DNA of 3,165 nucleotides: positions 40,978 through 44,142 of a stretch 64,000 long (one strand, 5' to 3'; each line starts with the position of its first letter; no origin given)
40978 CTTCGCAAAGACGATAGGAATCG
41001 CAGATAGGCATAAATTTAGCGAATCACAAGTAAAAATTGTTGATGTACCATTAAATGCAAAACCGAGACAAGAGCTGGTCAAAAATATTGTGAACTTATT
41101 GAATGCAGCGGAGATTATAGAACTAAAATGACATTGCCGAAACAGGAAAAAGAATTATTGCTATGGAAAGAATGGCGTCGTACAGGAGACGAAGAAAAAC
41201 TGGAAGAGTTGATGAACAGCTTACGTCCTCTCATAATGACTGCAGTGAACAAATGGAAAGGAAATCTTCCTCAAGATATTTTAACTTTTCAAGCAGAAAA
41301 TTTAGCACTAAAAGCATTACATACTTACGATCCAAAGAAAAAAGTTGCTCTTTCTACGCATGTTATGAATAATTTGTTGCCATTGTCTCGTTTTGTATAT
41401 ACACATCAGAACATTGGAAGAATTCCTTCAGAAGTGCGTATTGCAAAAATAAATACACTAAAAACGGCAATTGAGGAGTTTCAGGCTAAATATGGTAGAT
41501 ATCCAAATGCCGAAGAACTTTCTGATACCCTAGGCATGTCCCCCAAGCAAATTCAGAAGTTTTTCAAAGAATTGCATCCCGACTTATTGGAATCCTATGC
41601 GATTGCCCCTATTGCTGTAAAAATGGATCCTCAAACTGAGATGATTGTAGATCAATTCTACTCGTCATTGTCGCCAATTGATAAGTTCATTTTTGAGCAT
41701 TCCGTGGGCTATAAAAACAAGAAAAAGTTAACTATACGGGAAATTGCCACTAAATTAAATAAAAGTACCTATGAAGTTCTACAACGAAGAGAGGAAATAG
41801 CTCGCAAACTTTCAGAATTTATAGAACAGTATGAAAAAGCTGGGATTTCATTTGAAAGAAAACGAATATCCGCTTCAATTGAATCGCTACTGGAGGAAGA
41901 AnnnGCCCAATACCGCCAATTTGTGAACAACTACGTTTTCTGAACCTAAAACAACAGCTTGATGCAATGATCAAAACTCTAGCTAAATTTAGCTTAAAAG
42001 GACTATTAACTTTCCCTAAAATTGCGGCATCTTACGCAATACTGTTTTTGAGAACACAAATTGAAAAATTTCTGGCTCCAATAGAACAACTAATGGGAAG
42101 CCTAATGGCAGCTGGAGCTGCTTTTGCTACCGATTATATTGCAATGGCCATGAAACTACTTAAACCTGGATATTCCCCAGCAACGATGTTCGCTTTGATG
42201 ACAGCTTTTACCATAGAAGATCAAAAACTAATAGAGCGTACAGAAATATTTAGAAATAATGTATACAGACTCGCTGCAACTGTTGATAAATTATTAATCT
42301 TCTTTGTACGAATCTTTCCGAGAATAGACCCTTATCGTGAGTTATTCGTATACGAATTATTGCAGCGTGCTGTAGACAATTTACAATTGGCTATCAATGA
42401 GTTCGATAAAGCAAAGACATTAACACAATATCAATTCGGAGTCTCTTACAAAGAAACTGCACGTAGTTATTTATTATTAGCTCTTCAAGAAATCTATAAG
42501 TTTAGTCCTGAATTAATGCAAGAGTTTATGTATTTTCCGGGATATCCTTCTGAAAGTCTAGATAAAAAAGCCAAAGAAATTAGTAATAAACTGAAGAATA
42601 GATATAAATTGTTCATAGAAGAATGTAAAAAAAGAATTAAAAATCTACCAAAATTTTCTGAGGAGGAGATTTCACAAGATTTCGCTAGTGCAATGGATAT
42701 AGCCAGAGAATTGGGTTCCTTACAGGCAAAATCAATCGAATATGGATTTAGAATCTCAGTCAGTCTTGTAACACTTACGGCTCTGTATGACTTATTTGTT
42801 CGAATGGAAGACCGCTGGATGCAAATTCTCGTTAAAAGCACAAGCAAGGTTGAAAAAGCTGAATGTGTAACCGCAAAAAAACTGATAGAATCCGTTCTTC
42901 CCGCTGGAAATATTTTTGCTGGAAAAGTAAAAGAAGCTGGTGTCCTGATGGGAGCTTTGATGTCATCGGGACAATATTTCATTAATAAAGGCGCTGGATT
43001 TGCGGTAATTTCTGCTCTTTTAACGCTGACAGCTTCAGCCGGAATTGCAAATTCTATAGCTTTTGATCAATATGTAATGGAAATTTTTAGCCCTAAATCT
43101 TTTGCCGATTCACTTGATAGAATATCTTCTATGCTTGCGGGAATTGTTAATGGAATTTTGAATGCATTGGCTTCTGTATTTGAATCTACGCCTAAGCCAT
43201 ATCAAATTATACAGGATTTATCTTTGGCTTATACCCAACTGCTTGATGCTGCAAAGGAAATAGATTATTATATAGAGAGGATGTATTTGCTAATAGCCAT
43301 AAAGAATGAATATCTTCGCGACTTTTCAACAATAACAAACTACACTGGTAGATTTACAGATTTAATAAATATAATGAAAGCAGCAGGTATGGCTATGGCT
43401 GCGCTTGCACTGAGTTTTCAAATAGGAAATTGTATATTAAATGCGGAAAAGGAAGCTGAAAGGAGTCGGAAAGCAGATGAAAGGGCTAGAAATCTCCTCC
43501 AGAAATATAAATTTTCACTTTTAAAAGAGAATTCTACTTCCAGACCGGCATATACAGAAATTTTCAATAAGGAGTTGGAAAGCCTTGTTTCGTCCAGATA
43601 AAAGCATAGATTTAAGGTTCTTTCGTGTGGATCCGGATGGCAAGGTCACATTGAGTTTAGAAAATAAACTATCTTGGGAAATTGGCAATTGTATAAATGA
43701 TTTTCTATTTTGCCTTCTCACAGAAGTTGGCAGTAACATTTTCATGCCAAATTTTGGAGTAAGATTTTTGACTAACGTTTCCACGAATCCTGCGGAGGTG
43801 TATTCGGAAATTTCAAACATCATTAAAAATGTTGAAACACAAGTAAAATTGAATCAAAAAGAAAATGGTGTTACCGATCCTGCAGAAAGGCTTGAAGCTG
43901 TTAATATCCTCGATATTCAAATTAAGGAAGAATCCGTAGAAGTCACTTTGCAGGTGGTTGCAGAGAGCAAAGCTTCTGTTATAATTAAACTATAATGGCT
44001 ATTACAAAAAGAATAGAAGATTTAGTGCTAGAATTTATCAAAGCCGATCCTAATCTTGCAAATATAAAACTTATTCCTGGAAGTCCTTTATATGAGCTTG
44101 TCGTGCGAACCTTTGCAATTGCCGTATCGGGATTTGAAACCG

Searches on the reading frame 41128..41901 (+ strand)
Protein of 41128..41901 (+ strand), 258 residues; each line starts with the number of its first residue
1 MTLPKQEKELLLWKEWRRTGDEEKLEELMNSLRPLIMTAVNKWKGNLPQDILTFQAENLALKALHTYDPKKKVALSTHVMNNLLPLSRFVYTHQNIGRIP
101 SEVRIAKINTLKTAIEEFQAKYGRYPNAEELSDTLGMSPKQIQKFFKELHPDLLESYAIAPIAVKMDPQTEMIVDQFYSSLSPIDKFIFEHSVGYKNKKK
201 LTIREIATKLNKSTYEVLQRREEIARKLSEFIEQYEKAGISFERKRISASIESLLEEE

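Call 40: search_protein_families(library=pfam, proteins=[window:41128-41901:+], max_evalue=0.01)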
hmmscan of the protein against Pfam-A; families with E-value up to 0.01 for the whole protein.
window:41128-41901:+ (258 aa): 2 families
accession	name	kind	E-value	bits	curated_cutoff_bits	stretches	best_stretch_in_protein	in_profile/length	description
PF04539.22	Sigma70_r3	-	1.2e-07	32.2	25.3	1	107-145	2-40/78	Sigma-70 region 3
PF04760.21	IF2_N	-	0.00057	20.1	25.3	0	199-219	2-22/53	Translation initiation factor IF-2, N-terminal region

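Call 41: search_protein_families(library=phrogs, proteins=[window:41128-41901:+], max_evalue=0.01)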
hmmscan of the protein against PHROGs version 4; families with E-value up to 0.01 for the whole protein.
window:41128-41901:+ (258 aa): 3 families
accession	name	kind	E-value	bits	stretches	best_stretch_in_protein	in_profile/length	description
phrog_351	-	transcription regulation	4.5e-13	49.7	1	19-237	499-731/928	RNA polymerase sigma factor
phrog_36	-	transcription regulation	0.002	18.7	0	195-237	152-192/220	transcriptional regulator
phrog_4715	-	DNA, RNA and nucleotide metabolism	0.0093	15.4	0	185-234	266-311/630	ParB-like partition protein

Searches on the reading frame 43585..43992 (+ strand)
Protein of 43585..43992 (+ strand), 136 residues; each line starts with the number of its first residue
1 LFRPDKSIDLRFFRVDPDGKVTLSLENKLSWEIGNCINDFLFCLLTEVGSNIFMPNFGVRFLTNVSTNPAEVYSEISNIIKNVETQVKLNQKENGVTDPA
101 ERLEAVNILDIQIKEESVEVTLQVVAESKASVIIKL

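Call 75: search_protein_families(library=phrogs, proteins=[window:43585-43992:+], max_evalue=0.05)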
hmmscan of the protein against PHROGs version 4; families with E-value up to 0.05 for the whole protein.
window:43585-43992:+ (136 aa): 1 family
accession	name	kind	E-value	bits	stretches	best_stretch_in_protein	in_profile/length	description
phrog_975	-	tail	0.045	13.9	0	35-133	136-222/238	baseplate protein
